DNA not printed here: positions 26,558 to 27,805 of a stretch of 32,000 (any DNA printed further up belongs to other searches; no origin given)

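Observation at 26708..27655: PchX-position protein carries a Tat signal while the flavoprotein has none: a possible hitchhiker-export or assembly factor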

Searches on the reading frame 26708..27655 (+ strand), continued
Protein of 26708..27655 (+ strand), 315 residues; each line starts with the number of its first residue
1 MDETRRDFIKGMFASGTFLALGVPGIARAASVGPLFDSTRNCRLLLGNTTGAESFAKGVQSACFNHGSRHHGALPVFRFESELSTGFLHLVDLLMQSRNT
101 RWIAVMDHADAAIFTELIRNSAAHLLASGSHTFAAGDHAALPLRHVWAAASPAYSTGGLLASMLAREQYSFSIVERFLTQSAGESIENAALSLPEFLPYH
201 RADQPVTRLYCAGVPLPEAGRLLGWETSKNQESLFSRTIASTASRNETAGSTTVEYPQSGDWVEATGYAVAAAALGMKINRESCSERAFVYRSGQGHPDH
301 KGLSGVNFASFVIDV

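Call 43: find_encoding_contigs(protein=P0263, flank=5000, max_places=1)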
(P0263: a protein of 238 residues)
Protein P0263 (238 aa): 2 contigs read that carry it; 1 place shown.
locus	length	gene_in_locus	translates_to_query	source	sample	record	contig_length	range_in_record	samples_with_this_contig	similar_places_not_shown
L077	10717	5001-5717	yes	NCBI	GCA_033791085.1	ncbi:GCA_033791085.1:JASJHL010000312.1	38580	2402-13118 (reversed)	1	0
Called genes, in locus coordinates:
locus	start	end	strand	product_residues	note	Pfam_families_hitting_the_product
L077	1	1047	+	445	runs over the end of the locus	PF07044:DUF1329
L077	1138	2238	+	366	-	PF15902:Sortilin-Vps10 (faint), PF25852:DUF6242_C (faint), PF02012:BNR (faint), PF14870:PSII_BNR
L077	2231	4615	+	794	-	PF03176:MMPL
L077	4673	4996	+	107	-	PF13442:Cytochrome_CBB3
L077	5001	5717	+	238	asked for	-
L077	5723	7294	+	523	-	PF01565:FAD_binding_4, PF02913:FAD-oxidase_C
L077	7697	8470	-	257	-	PF03372:Exo_endo_phos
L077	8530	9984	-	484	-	PF13396:PLDc_N (weak), PF13091:PLDc_2, PF00614:PLDc (weak), PF13091:PLDc_2, PF00614:PLDc (weak)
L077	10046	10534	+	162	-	-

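Call 44: find_encoding_contigs(protein=P0291, flank=5000, max_places=1)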
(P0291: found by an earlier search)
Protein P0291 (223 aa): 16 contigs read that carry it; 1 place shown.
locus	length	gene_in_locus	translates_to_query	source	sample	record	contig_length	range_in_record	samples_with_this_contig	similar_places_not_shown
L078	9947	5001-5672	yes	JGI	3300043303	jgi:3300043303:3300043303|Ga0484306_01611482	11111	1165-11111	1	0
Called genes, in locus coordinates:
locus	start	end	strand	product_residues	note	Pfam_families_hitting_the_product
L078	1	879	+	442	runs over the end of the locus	PF00209:SNF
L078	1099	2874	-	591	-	PF06505:XylR_N, PF02830:V4R, PF00158:Sigma54_activat, PF14532:Sigma54_activ_2, PF01078:Mg_chelatase (faint), PF07728:AAA_5, PF25601:AAA_lid_14, PF02954:HTH_8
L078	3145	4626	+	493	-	PF00171:Aldedh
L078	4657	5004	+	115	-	PF13442:Cytochrome_CBB3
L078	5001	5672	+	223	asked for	-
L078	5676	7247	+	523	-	PF01565:FAD_binding_4, PF02913:FAD-oxidase_C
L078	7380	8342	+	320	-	PF23023:Anti-Pycsar_Apyc1, PF00753:Lactamase_B (faint), PF12706:Lactamase_B_2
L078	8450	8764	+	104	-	PF08803:ydhR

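Call 45: find_encoding_contigs(protein=P0290, flank=5000, max_places=1)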
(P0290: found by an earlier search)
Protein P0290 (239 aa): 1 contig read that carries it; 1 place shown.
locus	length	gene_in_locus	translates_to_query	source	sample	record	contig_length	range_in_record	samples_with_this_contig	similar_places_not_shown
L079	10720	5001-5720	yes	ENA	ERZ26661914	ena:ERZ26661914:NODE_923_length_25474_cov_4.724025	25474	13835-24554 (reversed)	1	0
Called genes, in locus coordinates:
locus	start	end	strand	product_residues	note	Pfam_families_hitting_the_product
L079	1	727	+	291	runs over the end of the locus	PF00941:FAD_binding_5, PF03450:CO_deh_flav_C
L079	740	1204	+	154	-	PF00111:Fer2, PF13085:Fer2_3 (weak), PF01799:Fer2_2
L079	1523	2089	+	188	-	PF06240:COXG, PF10604:Polyketide_cyc2, PF11485:STK_08120-like (weak), PF03364:Polyketide_cyc (weak)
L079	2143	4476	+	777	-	PF01315:Ald_Xan_dh_C, PF02738:MoCoBD_1, PF20256:MoCoBD_2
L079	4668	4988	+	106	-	PF13442:Cytochrome_CBB3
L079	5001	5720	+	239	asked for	-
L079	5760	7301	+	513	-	PF01565:FAD_binding_4, PF02913:FAD-oxidase_C (weak)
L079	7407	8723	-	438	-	PF07044:DUF1329, PF17131:TP_0789-like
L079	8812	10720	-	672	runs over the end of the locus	PF06980:DUF1302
